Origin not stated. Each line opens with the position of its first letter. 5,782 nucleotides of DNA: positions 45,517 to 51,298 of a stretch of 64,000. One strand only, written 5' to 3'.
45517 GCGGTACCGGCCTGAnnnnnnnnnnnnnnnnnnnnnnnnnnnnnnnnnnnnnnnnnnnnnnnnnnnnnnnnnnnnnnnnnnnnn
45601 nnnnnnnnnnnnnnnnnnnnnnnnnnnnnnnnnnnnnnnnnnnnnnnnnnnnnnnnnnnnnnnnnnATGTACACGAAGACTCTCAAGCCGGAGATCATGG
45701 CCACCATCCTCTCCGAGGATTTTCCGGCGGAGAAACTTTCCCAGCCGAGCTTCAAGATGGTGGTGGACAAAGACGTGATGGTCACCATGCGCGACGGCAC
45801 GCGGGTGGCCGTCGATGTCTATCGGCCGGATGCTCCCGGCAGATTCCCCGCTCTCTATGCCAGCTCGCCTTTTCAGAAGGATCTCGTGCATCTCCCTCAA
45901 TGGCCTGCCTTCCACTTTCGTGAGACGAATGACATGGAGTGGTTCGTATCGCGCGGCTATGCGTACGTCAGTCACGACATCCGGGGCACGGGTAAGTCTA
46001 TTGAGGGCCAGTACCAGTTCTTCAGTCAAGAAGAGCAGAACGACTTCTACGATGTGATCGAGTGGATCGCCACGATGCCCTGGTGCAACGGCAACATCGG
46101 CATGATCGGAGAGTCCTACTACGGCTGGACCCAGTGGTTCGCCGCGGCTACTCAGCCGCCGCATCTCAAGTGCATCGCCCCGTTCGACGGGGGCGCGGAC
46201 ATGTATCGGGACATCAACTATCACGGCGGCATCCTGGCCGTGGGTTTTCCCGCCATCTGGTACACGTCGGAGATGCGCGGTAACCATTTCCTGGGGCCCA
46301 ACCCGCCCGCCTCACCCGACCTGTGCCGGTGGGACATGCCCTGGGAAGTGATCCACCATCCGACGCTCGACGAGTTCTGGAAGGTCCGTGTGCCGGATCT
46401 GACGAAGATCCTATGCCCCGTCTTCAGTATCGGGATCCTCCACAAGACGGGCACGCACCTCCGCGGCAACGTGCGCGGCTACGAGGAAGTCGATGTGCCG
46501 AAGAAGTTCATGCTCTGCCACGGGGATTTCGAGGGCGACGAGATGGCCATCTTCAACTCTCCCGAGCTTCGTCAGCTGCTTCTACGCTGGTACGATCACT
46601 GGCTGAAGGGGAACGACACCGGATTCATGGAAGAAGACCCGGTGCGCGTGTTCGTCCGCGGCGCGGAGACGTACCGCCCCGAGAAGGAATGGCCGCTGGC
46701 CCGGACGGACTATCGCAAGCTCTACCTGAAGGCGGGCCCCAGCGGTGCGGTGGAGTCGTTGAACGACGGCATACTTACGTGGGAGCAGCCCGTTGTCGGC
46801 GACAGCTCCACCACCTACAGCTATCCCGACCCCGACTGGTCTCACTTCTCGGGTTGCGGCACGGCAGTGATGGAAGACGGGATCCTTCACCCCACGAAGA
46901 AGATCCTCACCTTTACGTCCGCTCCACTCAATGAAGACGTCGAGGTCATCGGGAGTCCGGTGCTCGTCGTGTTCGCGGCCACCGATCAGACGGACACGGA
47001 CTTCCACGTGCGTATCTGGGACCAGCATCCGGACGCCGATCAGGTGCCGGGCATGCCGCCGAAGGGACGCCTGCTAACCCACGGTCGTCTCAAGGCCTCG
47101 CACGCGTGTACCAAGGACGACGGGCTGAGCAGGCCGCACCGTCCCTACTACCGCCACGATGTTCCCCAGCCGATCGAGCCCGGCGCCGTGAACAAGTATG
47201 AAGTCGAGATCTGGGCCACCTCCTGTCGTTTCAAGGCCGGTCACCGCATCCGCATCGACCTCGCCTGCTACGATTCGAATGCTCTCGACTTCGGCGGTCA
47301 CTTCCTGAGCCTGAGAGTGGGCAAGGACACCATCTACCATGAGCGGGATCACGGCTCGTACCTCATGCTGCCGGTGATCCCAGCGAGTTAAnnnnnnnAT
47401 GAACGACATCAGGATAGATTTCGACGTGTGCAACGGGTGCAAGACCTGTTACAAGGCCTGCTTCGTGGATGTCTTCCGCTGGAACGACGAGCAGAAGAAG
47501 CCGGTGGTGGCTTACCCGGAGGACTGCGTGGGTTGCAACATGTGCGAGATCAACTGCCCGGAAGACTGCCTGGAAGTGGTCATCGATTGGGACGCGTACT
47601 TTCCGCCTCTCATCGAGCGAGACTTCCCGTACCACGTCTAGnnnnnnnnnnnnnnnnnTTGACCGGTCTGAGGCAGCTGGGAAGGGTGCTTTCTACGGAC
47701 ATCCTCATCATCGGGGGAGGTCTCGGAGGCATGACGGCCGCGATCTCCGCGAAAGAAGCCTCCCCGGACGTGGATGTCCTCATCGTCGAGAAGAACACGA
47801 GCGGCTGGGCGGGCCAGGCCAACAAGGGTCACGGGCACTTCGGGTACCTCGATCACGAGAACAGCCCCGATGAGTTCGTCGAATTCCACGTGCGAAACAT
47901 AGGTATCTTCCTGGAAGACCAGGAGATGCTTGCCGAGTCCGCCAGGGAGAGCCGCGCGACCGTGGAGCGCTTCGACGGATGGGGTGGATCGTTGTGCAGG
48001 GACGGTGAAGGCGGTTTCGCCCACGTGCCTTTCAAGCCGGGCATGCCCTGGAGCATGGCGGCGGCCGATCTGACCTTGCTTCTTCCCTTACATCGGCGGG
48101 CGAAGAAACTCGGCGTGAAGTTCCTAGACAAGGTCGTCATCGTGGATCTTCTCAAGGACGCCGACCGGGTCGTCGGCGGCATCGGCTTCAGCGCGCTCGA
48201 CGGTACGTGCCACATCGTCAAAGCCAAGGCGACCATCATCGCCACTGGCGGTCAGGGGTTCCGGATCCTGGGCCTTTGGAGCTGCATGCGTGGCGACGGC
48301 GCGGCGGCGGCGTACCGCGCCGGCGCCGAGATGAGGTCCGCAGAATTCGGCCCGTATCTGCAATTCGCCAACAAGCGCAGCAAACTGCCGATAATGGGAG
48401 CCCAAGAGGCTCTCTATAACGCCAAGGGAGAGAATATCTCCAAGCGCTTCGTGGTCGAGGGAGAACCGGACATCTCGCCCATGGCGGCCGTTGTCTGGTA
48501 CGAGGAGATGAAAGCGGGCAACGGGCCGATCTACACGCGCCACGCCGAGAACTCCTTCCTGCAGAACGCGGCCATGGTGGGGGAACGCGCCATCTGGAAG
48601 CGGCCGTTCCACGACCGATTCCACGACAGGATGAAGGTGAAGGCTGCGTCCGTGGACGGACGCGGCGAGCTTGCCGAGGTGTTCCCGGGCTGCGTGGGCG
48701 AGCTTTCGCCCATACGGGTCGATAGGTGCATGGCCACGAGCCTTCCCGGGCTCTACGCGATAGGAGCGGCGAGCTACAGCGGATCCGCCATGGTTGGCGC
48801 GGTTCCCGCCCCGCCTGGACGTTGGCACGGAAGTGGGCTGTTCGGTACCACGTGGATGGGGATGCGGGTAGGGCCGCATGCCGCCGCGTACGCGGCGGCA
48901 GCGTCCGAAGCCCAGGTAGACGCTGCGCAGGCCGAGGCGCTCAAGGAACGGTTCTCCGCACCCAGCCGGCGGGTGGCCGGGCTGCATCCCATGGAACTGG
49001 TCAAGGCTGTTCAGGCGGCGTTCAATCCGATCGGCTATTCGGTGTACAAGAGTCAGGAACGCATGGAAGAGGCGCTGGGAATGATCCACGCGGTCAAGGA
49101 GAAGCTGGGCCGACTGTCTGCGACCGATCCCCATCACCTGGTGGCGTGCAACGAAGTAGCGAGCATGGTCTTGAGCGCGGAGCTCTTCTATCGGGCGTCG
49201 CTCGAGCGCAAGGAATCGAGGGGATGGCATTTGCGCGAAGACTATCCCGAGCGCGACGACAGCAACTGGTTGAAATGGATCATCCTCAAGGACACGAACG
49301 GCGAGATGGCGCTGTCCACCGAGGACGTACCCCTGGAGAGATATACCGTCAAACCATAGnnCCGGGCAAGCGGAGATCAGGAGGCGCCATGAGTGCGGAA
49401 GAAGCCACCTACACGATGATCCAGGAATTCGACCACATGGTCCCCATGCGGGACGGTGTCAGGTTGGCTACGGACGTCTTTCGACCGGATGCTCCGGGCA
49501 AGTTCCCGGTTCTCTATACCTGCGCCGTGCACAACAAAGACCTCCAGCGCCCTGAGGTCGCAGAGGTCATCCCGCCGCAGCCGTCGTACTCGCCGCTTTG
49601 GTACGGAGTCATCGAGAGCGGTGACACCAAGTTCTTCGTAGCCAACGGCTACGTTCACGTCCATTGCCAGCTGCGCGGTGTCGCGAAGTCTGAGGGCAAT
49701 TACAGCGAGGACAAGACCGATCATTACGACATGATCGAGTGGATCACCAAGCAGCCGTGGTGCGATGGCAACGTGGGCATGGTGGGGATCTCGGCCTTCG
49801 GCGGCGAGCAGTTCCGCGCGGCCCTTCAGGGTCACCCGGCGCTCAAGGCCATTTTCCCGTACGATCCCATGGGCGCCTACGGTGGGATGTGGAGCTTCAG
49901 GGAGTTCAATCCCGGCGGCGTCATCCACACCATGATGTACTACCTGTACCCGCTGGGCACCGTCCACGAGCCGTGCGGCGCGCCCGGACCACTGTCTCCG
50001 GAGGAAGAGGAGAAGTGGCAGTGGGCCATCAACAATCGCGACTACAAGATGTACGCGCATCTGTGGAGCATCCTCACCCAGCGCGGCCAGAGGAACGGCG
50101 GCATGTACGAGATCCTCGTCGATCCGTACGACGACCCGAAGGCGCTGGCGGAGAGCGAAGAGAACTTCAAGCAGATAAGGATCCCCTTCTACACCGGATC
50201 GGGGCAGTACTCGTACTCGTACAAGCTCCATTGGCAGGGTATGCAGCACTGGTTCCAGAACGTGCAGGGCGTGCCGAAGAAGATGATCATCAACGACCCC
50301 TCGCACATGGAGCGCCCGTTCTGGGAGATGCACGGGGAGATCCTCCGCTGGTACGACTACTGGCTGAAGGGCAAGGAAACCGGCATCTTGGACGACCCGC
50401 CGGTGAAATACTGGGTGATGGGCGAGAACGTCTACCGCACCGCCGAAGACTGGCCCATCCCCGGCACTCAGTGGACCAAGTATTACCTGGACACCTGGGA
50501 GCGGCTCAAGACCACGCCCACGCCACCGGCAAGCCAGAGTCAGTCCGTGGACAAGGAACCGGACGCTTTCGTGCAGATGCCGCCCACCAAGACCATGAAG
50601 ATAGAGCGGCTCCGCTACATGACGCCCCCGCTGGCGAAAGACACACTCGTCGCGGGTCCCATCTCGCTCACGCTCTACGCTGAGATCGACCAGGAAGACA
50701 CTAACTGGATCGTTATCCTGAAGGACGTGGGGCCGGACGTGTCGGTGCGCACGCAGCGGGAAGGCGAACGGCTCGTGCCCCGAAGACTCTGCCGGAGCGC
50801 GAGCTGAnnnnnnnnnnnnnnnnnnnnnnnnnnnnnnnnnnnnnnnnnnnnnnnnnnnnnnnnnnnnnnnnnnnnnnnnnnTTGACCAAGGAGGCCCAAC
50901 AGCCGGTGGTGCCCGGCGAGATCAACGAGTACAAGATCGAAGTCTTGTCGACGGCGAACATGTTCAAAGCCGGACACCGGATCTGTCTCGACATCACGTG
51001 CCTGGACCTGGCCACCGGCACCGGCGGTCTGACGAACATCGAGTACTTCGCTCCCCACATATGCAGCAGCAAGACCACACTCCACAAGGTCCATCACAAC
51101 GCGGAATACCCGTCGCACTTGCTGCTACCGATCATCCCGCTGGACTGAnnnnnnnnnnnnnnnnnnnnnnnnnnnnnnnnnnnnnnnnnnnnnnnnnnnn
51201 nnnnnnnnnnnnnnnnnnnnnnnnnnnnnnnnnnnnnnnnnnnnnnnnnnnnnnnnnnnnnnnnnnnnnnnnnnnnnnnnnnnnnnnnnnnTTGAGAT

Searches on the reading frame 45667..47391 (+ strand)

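Call 7: search_protein_families(library=pfam, proteins=[window:45667-47391:+], max_evalue=0.001)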
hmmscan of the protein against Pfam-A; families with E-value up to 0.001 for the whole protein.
window:45667-47391:+ (574 aa): 3 families
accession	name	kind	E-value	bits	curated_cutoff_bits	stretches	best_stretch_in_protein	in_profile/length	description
PF02129.25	Peptidase_S15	-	4.5e-47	161.4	23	1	43-283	1-255/262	X-Pro dipeptidyl-peptidase (S15 family)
PF08530.16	PepX_C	-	8.8e-33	114.5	22.5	1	319-565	2-215/217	X-Pro dipeptidyl-peptidase C-terminal non-catalytic domain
PF00326.27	Peptidase_S9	-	6.8e-06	26.2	22.6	1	88-181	5-103/213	Prolyl oligopeptidase family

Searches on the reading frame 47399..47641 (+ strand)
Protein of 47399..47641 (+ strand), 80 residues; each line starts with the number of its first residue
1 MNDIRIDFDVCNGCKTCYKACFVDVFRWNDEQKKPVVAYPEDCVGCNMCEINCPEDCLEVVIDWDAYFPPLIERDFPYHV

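Call 7: search_protein_families(library=pfam, proteins=[window:47399-47641:+], max_evalue=0.001)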
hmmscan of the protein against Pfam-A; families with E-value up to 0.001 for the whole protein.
window:47399-47641:+ (80 aa): 8 families
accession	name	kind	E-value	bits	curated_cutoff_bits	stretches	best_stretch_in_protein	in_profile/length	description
PF14697.11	Fer4_21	-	5e-09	36.6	35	1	5-59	2-58/59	4Fe-4S dicluster domain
PF00037.32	Fer4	-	2.2e-08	34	21.1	1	4-25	1-22/24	4Fe-4S binding domain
PF12797.12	Fer4_2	-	1.4e-07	31.4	24.5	1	4-21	3-20/22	4Fe-4S binding domain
PF12838.12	Fer4_7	-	6.1e-07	30.3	27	1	11-57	2-52/52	4Fe-4S dicluster domain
PF13187.11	Fer4_9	-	1.4e-06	28.7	27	1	11-57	2-51/52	4Fe-4S dicluster domain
PF13237.11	Fer4_10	-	4.9e-06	26.8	25.5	1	4-54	2-53/53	4Fe-4S dicluster domain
PF12837.12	Fer4_6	-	6.9e-06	26.2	25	0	40-57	6-23/24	4Fe-4S binding domain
PF12800.12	Fer4_4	-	3.6e-05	24.2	24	0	9-21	2-14/17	4Fe-4S binding domain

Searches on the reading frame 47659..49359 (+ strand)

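Call 7: search_protein_families(library=pfam, proteins=[window:47659-49359:+], max_evalue=0.001)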
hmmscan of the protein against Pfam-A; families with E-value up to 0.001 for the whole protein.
window:47659-49359:+ (566 aa): 8 families
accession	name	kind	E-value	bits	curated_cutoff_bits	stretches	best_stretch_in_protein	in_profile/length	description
PF02910.25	Succ_DH_flav_C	-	2.7e-21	76.3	20.8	1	461-566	13-125/130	Fumarate reductase flavoprotein C-term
PF00890.30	FAD_binding_2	-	3.5e-19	69.7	20.4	1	14-376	1-403/414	FAD binding domain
PF07992.20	Pyr_redox_2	-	4.8e-08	33.2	26.1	1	14-202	2-113/291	Pyridine nucleotide-disulphide oxidoreductase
PF01266.30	DAO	-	8.2e-08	32.6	27.9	1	14-89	1-58/353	FAD dependent oxidoreductase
PF03486.20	HI0933_like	-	1.5e-05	25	50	0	14-76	2-62/244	HI0933-like protein Rossmann domain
PF12831.13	FAD_oxidored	-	2.9e-05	24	27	1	14-197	1-145/416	FAD dependent oxidoreductase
PF01946.23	Thi4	-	4.8e-05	23.2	26.2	1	7-89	12-88/235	Thi4 family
PF13450.12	NAD_binding_8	-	0.00012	22.8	21.9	1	17-51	1-35/68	NAD(P)-binding Rossmann-like domain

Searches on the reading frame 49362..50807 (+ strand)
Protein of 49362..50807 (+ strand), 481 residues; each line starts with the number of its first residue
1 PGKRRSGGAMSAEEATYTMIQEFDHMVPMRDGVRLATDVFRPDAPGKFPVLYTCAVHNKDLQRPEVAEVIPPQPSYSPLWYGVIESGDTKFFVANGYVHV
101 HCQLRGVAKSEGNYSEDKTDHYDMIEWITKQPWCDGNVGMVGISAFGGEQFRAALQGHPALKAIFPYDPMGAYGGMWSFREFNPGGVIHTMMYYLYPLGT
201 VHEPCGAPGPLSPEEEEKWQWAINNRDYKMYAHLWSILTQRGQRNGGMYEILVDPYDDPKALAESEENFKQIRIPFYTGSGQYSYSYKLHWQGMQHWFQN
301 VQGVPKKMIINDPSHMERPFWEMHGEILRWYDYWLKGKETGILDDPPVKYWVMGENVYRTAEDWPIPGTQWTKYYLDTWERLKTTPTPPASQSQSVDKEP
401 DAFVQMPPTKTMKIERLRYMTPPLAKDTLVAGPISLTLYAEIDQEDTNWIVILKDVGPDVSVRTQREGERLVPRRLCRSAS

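Call 7: search_protein_families(library=pfam, proteins=[window:49362-50807:+], max_evalue=0.001)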
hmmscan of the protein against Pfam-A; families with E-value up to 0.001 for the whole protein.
window:49362-50807:+ (481 aa): 2 families
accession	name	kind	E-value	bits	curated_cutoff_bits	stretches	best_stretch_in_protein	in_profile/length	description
PF02129.25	Peptidase_S15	-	2.3e-31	109.9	23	1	31-316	1-261/262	X-Pro dipeptidyl-peptidase (S15 family)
PF08530.16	PepX_C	-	7.8e-18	65.6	22.5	1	343-460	4-123/217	X-Pro dipeptidyl-peptidase C-terminal non-catalytic domain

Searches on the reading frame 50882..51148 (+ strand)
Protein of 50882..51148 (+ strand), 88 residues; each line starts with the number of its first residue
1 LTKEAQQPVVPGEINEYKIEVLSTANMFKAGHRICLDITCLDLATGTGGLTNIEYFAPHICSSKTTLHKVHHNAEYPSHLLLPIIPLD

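Call 7: search_protein_families(library=pfam, proteins=[window:50882-51148:+], max_evalue=0.001)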
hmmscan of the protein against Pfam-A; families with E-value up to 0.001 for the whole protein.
window:50882-51148:+ (88 aa): 1 family
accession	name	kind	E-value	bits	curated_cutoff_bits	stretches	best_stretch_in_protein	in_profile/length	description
PF08530.16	PepX_C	-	6.3e-05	23.4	22.5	1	5-80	143-216/217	X-Pro dipeptidyl-peptidase C-terminal non-catalytic domain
